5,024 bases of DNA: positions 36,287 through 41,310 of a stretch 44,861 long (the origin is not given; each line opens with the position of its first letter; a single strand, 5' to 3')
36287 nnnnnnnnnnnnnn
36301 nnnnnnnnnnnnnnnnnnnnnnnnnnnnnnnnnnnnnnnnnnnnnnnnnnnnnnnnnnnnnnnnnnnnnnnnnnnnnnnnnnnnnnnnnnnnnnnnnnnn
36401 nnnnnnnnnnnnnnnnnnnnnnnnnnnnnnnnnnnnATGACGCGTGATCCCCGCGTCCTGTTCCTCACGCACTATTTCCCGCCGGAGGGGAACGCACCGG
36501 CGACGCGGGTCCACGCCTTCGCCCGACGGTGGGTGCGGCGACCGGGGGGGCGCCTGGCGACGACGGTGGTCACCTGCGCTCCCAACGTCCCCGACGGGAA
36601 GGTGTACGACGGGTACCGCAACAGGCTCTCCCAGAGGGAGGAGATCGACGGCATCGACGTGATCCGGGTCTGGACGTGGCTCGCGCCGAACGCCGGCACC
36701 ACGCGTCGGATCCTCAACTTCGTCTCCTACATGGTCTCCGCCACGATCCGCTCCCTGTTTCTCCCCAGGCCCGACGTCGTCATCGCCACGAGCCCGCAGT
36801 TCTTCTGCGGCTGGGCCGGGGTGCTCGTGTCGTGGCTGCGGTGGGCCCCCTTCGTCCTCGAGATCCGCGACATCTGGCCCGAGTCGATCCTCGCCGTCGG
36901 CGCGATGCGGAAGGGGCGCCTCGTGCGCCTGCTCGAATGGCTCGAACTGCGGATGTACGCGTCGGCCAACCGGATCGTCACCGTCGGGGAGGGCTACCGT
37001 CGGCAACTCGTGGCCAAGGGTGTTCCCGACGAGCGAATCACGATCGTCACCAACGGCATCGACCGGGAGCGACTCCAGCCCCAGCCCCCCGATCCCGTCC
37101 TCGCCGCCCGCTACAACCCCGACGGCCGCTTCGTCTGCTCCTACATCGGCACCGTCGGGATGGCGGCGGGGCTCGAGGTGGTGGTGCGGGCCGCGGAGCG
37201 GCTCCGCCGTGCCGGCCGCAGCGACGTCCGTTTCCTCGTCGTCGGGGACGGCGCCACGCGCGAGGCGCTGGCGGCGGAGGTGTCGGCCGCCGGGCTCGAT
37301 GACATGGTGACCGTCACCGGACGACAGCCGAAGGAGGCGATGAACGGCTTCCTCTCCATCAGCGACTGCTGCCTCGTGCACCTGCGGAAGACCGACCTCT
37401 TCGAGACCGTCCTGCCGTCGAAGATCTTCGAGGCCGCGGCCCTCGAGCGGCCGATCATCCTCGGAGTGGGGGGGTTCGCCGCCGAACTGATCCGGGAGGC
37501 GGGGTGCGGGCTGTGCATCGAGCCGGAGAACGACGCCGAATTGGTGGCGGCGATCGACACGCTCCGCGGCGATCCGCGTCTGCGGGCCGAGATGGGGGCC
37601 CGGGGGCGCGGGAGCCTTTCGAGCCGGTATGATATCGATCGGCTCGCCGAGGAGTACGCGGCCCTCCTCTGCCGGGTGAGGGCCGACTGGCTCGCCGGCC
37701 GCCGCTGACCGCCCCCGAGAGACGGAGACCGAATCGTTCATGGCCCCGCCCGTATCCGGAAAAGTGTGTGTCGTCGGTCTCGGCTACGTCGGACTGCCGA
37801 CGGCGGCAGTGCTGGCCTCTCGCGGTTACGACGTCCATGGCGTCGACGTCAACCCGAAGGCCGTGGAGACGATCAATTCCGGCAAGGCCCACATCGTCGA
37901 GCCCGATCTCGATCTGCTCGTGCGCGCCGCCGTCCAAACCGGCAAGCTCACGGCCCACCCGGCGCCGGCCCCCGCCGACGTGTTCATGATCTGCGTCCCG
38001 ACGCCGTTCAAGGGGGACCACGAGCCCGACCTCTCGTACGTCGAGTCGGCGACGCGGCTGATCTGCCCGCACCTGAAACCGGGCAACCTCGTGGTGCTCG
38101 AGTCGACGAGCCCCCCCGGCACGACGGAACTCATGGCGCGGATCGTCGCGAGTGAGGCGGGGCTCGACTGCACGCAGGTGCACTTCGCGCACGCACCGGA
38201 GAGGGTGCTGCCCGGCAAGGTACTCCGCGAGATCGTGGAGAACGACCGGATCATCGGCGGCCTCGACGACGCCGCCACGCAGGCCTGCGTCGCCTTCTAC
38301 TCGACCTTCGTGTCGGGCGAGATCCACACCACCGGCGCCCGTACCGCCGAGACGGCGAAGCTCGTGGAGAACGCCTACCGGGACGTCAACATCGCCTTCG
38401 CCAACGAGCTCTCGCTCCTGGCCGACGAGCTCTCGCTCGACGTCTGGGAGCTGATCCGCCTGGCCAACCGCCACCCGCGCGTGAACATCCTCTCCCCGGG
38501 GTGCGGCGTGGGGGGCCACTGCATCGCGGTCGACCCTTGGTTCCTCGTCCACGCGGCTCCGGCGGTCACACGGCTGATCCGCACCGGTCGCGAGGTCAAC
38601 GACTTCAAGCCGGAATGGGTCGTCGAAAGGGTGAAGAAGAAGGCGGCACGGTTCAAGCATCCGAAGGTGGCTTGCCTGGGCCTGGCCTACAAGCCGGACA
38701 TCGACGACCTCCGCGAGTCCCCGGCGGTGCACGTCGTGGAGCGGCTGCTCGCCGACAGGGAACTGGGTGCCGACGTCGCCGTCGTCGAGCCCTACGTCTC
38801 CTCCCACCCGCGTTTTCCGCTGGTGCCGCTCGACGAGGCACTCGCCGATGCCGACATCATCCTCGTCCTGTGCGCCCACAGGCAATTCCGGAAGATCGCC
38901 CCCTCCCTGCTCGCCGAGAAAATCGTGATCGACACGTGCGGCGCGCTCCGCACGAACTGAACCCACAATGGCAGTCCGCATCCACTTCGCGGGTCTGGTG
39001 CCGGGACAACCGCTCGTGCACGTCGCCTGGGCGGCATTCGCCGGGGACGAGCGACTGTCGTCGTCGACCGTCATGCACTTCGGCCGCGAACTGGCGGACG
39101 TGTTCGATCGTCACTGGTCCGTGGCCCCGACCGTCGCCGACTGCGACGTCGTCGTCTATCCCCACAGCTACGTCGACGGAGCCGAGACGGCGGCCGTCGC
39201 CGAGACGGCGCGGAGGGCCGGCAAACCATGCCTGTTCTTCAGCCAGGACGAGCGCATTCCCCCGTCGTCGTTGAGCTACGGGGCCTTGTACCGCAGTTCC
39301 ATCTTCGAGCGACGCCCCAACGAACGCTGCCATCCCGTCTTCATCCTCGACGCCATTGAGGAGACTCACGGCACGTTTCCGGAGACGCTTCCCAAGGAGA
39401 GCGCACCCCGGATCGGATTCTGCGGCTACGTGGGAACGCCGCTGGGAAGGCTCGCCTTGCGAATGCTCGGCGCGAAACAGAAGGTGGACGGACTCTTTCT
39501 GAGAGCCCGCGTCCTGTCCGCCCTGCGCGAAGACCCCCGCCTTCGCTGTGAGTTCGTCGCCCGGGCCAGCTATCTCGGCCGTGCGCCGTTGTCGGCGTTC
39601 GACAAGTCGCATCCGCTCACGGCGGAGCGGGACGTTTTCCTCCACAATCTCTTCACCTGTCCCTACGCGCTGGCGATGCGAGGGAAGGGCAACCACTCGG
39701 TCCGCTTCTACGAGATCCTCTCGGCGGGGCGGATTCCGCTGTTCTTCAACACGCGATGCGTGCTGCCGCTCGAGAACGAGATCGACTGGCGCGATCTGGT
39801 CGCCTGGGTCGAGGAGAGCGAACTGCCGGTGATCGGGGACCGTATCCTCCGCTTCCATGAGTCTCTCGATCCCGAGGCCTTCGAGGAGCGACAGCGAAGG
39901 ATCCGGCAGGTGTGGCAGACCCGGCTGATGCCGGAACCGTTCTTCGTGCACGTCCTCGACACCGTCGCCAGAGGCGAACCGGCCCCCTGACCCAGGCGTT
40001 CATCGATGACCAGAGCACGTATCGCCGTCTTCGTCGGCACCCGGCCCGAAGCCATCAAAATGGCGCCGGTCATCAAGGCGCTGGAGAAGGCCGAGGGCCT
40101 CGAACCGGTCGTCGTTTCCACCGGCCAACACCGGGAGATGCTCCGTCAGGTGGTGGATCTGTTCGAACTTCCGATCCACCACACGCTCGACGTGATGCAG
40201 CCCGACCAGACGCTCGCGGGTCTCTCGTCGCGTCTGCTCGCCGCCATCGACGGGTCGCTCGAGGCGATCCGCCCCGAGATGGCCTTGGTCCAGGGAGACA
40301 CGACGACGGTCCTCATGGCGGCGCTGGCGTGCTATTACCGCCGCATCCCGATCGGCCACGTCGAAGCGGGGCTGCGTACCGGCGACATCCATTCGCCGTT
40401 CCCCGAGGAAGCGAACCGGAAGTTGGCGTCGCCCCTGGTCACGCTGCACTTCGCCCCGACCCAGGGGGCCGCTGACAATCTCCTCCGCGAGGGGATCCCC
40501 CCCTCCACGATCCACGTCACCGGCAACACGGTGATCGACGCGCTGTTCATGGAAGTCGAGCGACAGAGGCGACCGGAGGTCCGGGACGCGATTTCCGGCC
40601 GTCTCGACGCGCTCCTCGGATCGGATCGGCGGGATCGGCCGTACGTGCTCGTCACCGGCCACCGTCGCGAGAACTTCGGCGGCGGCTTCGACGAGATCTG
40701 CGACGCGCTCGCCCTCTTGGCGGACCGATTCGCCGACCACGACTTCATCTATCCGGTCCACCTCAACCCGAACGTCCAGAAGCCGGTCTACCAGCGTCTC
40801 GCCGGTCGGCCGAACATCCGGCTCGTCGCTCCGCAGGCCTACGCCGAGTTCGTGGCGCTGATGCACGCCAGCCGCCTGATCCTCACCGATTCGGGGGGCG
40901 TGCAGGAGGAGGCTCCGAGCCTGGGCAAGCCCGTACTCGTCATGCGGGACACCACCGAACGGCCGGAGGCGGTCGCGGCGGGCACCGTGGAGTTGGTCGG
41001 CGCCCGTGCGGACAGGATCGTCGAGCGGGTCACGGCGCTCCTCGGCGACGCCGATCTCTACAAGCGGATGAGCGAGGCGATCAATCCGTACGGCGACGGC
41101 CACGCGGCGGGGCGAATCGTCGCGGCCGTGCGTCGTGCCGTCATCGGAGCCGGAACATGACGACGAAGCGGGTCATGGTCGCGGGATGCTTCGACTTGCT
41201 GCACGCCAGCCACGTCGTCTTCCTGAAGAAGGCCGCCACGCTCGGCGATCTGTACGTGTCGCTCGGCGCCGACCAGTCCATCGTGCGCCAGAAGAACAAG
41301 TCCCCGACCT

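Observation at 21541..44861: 23-kb NusG-paralog-led glycan assembly island of unknown product, with no recognisable priming or classical export genes in view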

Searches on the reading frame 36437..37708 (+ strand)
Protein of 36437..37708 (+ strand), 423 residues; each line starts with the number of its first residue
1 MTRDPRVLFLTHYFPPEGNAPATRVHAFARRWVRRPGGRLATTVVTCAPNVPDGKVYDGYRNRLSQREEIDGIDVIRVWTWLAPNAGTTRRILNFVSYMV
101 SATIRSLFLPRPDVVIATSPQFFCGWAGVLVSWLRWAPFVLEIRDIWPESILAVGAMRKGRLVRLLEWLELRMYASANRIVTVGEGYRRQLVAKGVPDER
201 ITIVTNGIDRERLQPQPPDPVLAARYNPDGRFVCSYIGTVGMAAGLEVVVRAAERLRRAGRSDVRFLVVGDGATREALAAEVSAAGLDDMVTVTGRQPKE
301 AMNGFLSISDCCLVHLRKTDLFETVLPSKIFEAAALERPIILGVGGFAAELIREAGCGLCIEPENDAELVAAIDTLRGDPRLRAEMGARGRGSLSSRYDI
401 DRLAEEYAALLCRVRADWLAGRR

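Call 7: search_protein_families(library=pfam, proteins=[window:36437-37708:+], max_evalue=0.01)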
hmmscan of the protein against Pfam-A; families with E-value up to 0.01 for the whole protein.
window:36437-37708:+ (423 aa): 6 families
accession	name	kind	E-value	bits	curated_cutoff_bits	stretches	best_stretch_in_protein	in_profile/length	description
PF00534.26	Glycos_transf_1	-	7.9e-22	78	26.4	1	229-391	13-170/172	Glycosyl transferases group 1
PF13692.12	Glyco_trans_1_4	-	2.6e-18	67.1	27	1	234-376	4-139/142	Glycosyl transferases group 1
PF13579.12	Glyco_trans_4_4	-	7.6e-16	59.3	29.7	1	21-207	3-158/158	Glycosyl transferase 4-like domain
PF13439.12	Glyco_transf_4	-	6.7e-13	49.4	28.5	1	59-212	37-170/170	Glycosyltransferase Family 4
PF13524.12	Glyco_trans_1_2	-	0.00011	22.6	25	1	256-407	9-142/144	Glycosyl transferase-like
PF01012.27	ETF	-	0.0054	17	26.7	1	249-299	20-70/181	Electron transfer flavoprotein domain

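Call 14: search_protein_families(library=ncbifam, proteins=[window:36437-37708:+], max_evalue=0.01)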
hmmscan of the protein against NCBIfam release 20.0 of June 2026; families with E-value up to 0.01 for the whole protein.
window:36437-37708:+ (423 aa): 20 families
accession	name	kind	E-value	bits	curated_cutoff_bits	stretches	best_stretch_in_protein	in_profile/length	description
NF007640.0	PRK10307.1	subfamily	8.7e-49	166.5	276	1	43-405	36-398/411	WcaI family glycosyltransferase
TIGR04063.1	stp3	hypoth_equivalog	5.3e-41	140.8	442.05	1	65-410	47-391/397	TIGR04063 family PEP-CTERM/XrtA system glycosyltransferase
TIGR04007.1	wcaI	equivalog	4.5e-25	88.1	800.45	1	42-374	35-372/407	colanic acid biosynthesis glycosyltransferase WcaI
TIGR03088.1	stp2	hypoth_equivalog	3.6e-23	82.2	409.05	1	195-411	156-370/374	TIGR03088 family PEP-CTERM/XrtA system glycosyltransferase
NF041876.1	EPS_EpsE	equivalog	1.8e-16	60.4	400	1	198-405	185-387/389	exopolysaccharide biosynthesis GT4 family glycosyltransferase EpsE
TIGR02149.1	glgA_Coryne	subfamily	1e-11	44.7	302.4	1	122-406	92-382/391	glycogen synthase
TIGR03087.1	stp1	hypoth_equivalog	1.9e-09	37.2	316.65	1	198-411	195-394/397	TIGR03087 family PEP-CTERM/XrtA system glycosyltransferase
TIGR03999.1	thiol_BshA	equivalog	1.5e-08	34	273.7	1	184-411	152-370/375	N-acetyl-alpha-D-glucosaminyl L-malate synthase BshA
TIGR04005.1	wcaL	equivalog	2.7e-08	33.1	537.6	1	179-372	177-362/406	colanic acid biosynthesis glycosyltransferase WcaL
NF047684.1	TeichurnBiosyTuaC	equivalog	5.8e-08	32.1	550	1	176-406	164-381/391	teichuronic acid biosynthesis protein TuaC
TIGR03449.1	mycothiol_MshA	equivalog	8.7e-08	31.5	462.5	1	172-390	160-380/406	D-inositol-3-phosphate glycosyltransferase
NF047676.1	TeichurnBiosyTuaH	equivalog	1.1e-07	31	550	1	129-379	111-354/384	teichuronic acid biosynthesis protein TuaH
NF038298.1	EPS_HpsO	equivalog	2.6e-07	29.8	575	1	193-406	163-379/388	hormogonium polysaccharide biosynthesis glycosyltransferase HpsO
NF041010.1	glycosy_Agl16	equivalog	4.8e-07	28.9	575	1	164-390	121-328/352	glycosylation protein Agl16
NF038011.1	PelF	equivalog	6.9e-07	28.7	100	1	145-296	227-374/489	GT4 family glycosyltransferase PelF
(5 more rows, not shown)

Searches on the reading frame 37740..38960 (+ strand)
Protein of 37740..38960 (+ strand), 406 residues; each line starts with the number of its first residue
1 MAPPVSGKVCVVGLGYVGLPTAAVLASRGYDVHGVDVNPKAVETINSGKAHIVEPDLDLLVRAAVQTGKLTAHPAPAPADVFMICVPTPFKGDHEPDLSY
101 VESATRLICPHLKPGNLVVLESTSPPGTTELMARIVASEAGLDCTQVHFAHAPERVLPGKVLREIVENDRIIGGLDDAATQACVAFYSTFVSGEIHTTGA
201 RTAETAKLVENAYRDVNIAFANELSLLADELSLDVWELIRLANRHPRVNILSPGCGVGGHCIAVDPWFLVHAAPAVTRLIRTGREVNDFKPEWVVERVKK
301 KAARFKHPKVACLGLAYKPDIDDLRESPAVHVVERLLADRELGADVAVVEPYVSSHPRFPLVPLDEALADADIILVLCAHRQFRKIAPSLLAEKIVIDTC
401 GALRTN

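Call 7: search_protein_families(library=pfam, proteins=[window:37740-38960:+], max_evalue=0.01)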
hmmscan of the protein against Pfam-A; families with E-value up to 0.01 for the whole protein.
window:37740-38960:+ (406 aa): 13 families
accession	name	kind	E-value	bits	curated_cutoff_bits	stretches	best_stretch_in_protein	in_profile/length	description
PF03721.20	UDPG_MGDP_dh_N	-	5e-53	179.9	27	1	8-182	2-182/187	UDP-glucose/GDP-mannose dehydrogenase family, NAD binding domain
PF00984.24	UDPG_MGDP_dh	-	1.1e-26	93.2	25.4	1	201-288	1-93/94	UDP-glucose/GDP-mannose dehydrogenase family, central domain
PF03720.21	UDPG_MGDP_dh_C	-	4.5e-20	72.4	30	1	311-403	1-101/103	UDP-glucose/GDP-mannose dehydrogenase family, UDP binding domain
PF03446.21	NAD_binding_2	-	5e-07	30.3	21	1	8-137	1-108/161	NAD binding domain of 6-phosphogluconate dehydrogenase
PF02558.23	ApbA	-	5e-05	23.4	22.2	1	9-87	1-75/150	Ketopantoate reductase PanE/ApbA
PF02826.25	2-Hacid_dh_C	-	6.4e-05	22.8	25.1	0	8-53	38-83/178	D-isomer specific 2-hydroxyacid dehydrogenase, NAD binding domain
PF02737.24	3HCDH_N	-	0.00016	22.1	22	1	8-46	1-39/180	3-hydroxyacyl-CoA dehydrogenase, NAD binding domain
PF01262.27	AlaDh_PNT_C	-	0.00077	19.4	23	1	7-55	29-78/214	Alanine dehydrogenase/PNT, C-terminal domain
PF01266.30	DAO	-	0.003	17.6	27.9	1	8-39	1-32/353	FAD dependent oxidoreductase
PF03807.23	F420_oxidored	-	0.0047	17.9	21.6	0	364-399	53-91/94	NADP oxidoreductase coenzyme F420-dependent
PF00070.33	Pyr_redox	-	0.0067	17.4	22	0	8-42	1-35/82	Pyridine nucleotide-disulphide oxidoreductase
PF01494.25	FAD_binding_3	-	0.0071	16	22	1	8-56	3-48/349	FAD binding domain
PF07992.20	Pyr_redox_2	-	0.0095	15.8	26.1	0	7-46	143-182/291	Pyridine nucleotide-disulphide oxidoreductase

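Call 14: search_protein_families(library=ncbifam, proteins=[window:37740-38960:+], max_evalue=0.01)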
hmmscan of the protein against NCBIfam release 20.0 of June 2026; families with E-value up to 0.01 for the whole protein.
window:37740-38960:+ (406 aa): 20 families
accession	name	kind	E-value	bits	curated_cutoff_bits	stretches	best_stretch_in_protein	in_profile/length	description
NF008286.0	PRK11064.1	equivalog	1.2e-159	531.5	459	1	8-402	5-418/420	UDP-N-acetyl-D-mannosamine dehydrogenase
TIGR03026.1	NDP-sugDHase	subfamily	6.3e-121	404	189.8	1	8-399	2-411/413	nucleotide sugar dehydrogenase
NF040825.1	UDPMaNacDH_Arch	equivalog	4.2e-109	365.2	750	1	8-399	2-397/418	UDP-N-acetyl-D-mannosamine dehydrogenase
NF041297.1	UDPGDh_AglM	equivalog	3.9e-50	171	670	1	8-398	2-412/429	UDP-glucose 6-dehydrogenase AglM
NF047673.2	TeichurnBiosyTuaD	equivalog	1.6e-42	146.2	700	1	8-355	3-355/439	UDP-glucose 6-dehydrogenase TuaD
NF011729.0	PRK15182.1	equivalog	2.3e-41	141.9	592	1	8-387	8-395/425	Vi polysaccharide biosynthesis UDP-N-acetylglucosamine C-6 dehydrogenase TviB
NF011631.0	PRK15057.1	equivalog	3.4e-17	62.6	757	1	8-354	2-340/388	UDP-glucose 6-dehydrogenase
NF043037.1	ThreonDh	equivalog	4.6e-06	26.3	350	1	8-52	4-48/297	L-threonate dehydrogenase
TIGR00745.1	apbA_panE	subfamily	5.1e-05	22.7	141.35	1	8-88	1-78/305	2-dehydropantoate 2-reductase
NF012005.0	PRK15461.1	equivalog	0.00025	20.4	348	1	8-47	3-42/298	sulfolactaldehyde 3-reductase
NF041087.1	bile_acid_BaiCD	equivalog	0.00027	19.2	825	1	5-57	502-554/642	bile acid Fe-S flavoenzyme BaiCD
NF042925.1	FHMPC_DH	equivalog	0.001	18.4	500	1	8-68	2-61/304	5-formyl-3-hydroxy-2-methylpyridine 4-carboxylate 5-dehydrogenase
TIGR01505.1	tartro_sem_red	equivalog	0.0012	18.1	340.75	1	8-54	1-47/291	2-hydroxy-3-oxopropionate reductase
TIGR03911.1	pyrrolys_PylD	equivalog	0.0014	17.8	150.05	1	8-46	147-185/266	3-methylornithyl-N6-L-lysine dehydrogenase PylD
TIGR03366.1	HpnZ_proposed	hypoth_equivalog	0.0044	16.2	328.1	1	8-62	158-214/315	putative phosphonate catabolism associated alcohol dehydrogenase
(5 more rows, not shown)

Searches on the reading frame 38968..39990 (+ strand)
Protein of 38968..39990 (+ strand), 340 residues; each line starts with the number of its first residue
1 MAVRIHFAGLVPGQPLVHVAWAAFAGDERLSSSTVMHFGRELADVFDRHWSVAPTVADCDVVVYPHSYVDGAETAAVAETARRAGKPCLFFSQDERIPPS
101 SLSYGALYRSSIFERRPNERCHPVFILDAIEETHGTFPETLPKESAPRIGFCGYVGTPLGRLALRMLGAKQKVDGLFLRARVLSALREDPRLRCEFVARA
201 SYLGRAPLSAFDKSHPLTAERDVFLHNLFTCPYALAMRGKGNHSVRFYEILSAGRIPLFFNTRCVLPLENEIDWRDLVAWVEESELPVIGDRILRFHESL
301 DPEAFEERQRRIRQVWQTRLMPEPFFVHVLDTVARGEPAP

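Call 7: search_protein_families(library=pfam, proteins=[window:38968-39990:+], max_evalue=0.01)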
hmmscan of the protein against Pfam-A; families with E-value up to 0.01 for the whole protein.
window:38968-39990:+ (340 aa): 1 family
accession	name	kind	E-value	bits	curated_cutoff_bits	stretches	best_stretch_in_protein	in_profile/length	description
PF03016.20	Exostosin_GT47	-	4.1e-06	26.8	33.4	1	224-288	221-285/293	Exostosin GT47 domain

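Call 14: search_protein_families(library=ncbifam, proteins=[window:38968-39990:+], max_evalue=0.01)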
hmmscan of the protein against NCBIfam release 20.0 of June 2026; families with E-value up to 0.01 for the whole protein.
window:38968-39990:+ (340 aa): 0 families

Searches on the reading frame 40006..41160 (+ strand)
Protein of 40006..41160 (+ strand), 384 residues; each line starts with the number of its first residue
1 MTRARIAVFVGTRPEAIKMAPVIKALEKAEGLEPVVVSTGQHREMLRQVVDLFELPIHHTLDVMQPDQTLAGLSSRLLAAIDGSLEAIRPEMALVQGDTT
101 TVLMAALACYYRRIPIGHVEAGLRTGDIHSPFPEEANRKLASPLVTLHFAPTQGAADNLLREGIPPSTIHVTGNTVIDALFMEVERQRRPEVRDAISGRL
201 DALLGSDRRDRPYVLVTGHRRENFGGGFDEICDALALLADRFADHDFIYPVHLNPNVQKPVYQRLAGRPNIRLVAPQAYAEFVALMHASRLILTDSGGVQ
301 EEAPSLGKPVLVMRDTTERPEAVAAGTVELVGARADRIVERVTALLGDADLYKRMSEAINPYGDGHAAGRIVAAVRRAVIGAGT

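Call 7: search_protein_families(library=pfam, proteins=[window:40006-41160:+], max_evalue=0.01)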
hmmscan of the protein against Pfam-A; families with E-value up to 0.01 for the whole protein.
window:40006-41160:+ (384 aa): 1 family
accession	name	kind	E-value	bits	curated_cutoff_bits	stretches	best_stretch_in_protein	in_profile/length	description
PF02350.25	Epimerase_2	-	1.3e-112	376.5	30.6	1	24-375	1-346/347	UDP-N-acetylglucosamine 2-epimerase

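Call 14: search_protein_families(library=ncbifam, proteins=[window:40006-41160:+], max_evalue=0.01)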
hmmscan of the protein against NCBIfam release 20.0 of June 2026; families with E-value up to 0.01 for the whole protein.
window:40006-41160:+ (384 aa): 2 families
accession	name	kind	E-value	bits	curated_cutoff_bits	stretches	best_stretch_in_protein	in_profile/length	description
TIGR00236.1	wecB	equivalog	4.7e-139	463.6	210.15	1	5-377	2-364/366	non-hydrolyzing UDP-N-acetylglucosamine 2-epimerase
TIGR03568.1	NeuC_NnaA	equivalog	2.5e-21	76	235.9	1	5-373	2-363/365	UDP-N-acetylglucosamine 2-epimerase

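Call 91: find_encoding_contigs(protein=window:40006-41160:+, flank=10000, max_places=4)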
Protein window:40006-41160:+ (384 aa): 2 contigs read that carry it; 2 places shown.
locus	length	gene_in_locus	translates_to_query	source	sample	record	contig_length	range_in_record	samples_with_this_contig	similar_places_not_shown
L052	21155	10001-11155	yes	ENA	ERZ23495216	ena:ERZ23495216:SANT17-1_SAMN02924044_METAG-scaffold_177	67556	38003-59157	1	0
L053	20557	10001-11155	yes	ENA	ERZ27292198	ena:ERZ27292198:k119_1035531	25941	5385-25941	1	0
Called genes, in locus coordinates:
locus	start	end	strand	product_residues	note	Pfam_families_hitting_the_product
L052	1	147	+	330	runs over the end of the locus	PF13641:Glyco_tranf_2_3, PF00535:Glycos_transf_2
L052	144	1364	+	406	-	PF13579:Glyco_trans_4_4, PF20706:GT4-conflict, PF00534:Glycos_transf_1, PF13692:Glyco_trans_1_4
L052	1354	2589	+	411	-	PF13579:Glyco_trans_4_4, PF20706:GT4-conflict, PF00534:Glycos_transf_1, PF13692:Glyco_trans_1_4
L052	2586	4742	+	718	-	PF08240:ADH_N (weak), PF02826:2-Hacid_dh_C (faint), PF00107:ADH_zinc_N, PF13602:ADH_zinc_N_2 (weak), PF01408:GFO_IDH_MocA, PF02894:GFO_IDH_MocA_C, PF22725:GFO_IDH_MocA_C3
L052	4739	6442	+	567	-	PF16889:Hepar_II_III_N, PF07940:Hepar_II_III_C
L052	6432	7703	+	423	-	PF13439:Glyco_transf_4, PF13579:Glyco_trans_4_4, PF00534:Glycos_transf_1, PF13692:Glyco_trans_1_4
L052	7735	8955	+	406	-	PF03446:NAD_binding_2 (weak), PF03721:UDPG_MGDP_dh_N, PF00984:UDPG_MGDP_dh, PF03720:UDPG_MGDP_dh_C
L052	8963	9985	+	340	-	PF03016:Exostosin_GT47 (weak)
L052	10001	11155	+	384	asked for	PF02350:Epimerase_2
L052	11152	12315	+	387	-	PF01467:CTP_transf_like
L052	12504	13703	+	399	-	PF13439:Glyco_transf_4 (weak), PF20706:GT4-conflict, PF00534:Glycos_transf_1, PF13692:Glyco_trans_1_4, PF13524:Glyco_trans_1_2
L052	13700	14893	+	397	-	PF01408:GFO_IDH_MocA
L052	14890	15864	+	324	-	PF13489:Methyltransf_23, PF08241:Methyltransf_11, PF08242:Methyltransf_12, PF13649:Methyltransf_25, PF13847:Methyltransf_31 (faint)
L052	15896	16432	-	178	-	PF00908:dTDP_sugar_isom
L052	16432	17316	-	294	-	PF00483:NTP_transferase, PF12804:NTP_transf_3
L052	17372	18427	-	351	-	PF01073:3Beta_HSD, PF01370:Epimerase, PF02719:Polysacc_synt_2, PF04321:RmlD_sub_bind, PF07993:NAD_binding_4, PF16363:GDP_Man_Dehyd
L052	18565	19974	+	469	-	PF00206:Lyase_1, PF10415:FumaraseC_C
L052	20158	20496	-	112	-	PF00543:P-II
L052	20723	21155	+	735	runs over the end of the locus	-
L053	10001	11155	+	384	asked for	PF02350:Epimerase_2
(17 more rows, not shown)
